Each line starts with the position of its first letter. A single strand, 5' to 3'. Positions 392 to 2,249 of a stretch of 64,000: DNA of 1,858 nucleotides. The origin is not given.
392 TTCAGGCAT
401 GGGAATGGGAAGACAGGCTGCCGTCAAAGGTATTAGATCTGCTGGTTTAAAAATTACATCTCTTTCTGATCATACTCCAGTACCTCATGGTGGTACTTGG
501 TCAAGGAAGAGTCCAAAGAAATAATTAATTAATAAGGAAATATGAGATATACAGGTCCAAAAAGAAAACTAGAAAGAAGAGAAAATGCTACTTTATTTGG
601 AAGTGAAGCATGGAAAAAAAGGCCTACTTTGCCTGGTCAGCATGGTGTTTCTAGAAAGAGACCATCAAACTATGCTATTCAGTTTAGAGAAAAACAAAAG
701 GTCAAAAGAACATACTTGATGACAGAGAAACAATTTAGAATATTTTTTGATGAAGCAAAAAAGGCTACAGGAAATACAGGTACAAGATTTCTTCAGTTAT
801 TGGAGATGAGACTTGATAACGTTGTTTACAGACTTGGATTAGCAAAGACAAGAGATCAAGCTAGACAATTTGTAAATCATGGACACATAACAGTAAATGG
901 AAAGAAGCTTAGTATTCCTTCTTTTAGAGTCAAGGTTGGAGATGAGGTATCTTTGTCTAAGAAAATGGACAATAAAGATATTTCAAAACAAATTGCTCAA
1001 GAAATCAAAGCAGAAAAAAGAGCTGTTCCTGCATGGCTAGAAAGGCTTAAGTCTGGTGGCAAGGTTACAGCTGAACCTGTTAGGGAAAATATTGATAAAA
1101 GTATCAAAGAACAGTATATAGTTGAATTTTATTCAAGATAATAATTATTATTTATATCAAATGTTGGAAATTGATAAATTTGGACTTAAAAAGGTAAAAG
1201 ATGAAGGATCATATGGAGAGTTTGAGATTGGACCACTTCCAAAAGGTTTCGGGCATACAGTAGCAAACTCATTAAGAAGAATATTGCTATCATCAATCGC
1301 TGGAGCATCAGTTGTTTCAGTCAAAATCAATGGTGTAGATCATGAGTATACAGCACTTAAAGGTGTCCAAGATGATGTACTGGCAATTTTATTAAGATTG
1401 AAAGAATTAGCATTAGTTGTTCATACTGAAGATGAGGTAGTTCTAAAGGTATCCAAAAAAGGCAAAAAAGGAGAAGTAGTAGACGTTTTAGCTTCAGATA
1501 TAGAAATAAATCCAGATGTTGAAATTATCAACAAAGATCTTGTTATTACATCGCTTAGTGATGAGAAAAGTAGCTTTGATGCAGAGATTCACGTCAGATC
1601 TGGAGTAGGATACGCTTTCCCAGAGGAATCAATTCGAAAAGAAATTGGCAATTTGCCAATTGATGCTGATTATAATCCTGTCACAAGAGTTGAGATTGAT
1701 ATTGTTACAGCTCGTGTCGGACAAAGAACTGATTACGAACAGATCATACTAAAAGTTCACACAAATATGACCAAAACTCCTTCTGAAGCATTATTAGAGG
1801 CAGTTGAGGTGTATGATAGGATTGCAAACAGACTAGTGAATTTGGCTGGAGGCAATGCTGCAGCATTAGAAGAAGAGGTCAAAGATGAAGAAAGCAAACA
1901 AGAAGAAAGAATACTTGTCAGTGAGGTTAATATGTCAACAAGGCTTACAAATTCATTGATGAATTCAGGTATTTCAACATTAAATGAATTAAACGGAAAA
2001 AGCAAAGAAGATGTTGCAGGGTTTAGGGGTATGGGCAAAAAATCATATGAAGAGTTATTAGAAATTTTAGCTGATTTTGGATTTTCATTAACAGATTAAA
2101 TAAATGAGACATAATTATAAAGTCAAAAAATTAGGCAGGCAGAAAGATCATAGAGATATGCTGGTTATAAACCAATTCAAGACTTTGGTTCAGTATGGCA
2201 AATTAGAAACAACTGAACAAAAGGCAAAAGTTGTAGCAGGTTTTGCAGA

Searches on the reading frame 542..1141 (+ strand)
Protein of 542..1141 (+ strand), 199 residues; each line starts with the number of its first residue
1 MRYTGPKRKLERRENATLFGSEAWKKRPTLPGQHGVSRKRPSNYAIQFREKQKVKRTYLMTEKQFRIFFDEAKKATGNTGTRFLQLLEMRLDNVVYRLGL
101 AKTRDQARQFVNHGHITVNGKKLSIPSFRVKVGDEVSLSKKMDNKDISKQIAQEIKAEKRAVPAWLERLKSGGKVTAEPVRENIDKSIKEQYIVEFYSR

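Call 63: find_encoding_contigs(protein=window:542-1141:+, flank=10000, max_places=3)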
Protein window:542-1141:+ (199 aa): 6 contigs read that carry it; 2 places shown.
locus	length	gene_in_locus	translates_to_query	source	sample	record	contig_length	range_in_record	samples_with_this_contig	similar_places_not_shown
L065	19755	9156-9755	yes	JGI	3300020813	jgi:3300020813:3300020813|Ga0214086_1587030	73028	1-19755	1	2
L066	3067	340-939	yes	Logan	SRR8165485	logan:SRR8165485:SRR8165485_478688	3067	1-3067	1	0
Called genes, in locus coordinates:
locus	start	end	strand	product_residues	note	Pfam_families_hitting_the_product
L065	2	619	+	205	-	?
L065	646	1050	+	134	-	PF00252:Ribosomal_L16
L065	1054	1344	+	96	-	PF00831:Ribosomal_L29 (weak)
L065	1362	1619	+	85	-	PF00366:Ribosomal_S17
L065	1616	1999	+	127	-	PF00238:Ribosomal_L14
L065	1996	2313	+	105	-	PF00467:KOW, PF17136:ribosomal_L24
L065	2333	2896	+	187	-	PF00281:Ribosomal_L5, PF00673:Ribosomal_L5_C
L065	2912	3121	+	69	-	PF00253:Ribosomal_S14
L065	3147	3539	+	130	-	PF00410:Ribosomal_S8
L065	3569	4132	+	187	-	PF00347:Ribosomal_L6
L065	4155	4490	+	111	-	PF00861:Ribosomal_L18p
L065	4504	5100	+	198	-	PF00333:Ribosomal_S5, PF03719:Ribosomal_S5_C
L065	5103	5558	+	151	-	PF00828:Ribosomal_L27A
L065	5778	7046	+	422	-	PF00344:SecY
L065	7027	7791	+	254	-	PF00557:Peptidase_M24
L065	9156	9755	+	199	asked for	PF00163:Ribosomal_S4, PF01479:S4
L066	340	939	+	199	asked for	PF00163:Ribosomal_S4, PF01479:S4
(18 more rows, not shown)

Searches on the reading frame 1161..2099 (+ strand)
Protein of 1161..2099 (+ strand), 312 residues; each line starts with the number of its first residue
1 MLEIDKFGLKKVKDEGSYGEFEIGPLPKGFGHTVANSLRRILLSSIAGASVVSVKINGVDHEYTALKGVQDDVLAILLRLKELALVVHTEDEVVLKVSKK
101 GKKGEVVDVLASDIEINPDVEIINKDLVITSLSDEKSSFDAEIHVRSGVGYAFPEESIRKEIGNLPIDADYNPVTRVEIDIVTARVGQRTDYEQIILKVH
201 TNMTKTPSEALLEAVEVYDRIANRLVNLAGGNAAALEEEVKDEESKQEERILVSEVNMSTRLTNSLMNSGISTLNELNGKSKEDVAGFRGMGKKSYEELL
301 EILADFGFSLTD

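Call 76: find_homologous_proteins(query=window:1161-2099:+, max_evalue=1e-40)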
Query window:1161-2099:+ (312 aa): 4217 proteins with E <= 1e-40 among 8000 candidates; the best 120 are listed.
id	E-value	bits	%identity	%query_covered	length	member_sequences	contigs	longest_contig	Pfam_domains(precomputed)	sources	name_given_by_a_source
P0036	1.5e-191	653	100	100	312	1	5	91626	PF01000.32,PF03118.22,PF01193.30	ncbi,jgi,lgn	-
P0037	1.1e-150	519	79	99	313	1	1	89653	PF01000.32,PF03118.22,PF01193.30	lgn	-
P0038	3.0e-150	517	78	100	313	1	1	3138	PF01000.32,PF03118.22,PF01193.30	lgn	-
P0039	2.2e-147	508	76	100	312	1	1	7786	PF01000.32,PF03118.22,PF01193.30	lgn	-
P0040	1.7e-145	502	77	99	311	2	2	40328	PF01000.32,PF03118.22,PF01193.30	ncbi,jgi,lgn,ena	-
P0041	2.8e-141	488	73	99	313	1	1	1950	PF01000.32,PF03118.22,PF01193.30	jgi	-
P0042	1.1e-140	486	73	99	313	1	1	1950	PF01000.32,PF03118.22,PF01193.30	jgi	-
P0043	7.8e-137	473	70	100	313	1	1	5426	PF01000.32,PF03118.22,PF01193.30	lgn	-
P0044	8.7e-137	473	71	100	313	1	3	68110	PF01000.32,PF03118.22,PF01193.30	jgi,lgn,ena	-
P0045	7.5e-134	463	71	99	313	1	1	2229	PF01000.32,PF03118.22,PF01193.30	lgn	-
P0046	5.4e-130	451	66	100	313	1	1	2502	PF01000.32,PF03118.22,PF01193.30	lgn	-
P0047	2.0e-129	449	65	100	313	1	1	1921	PF01000.32,PF03118.22,PF01193.30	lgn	-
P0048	2.6e-129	449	68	99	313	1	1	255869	PF01000.32,PF03118.22,PF01193.30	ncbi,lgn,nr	ncbi:DNA-directed RNA polymerase subunit alpha [Candidatus Dojkabacteria bacterium]|nr:DNA-directed 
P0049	3.2e-129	448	69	99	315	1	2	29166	PF01000.32,PF03118.22,PF01193.30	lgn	-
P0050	1.6e-128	446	68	100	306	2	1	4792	PF01000.32,PF03118.22,PF01193.30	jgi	-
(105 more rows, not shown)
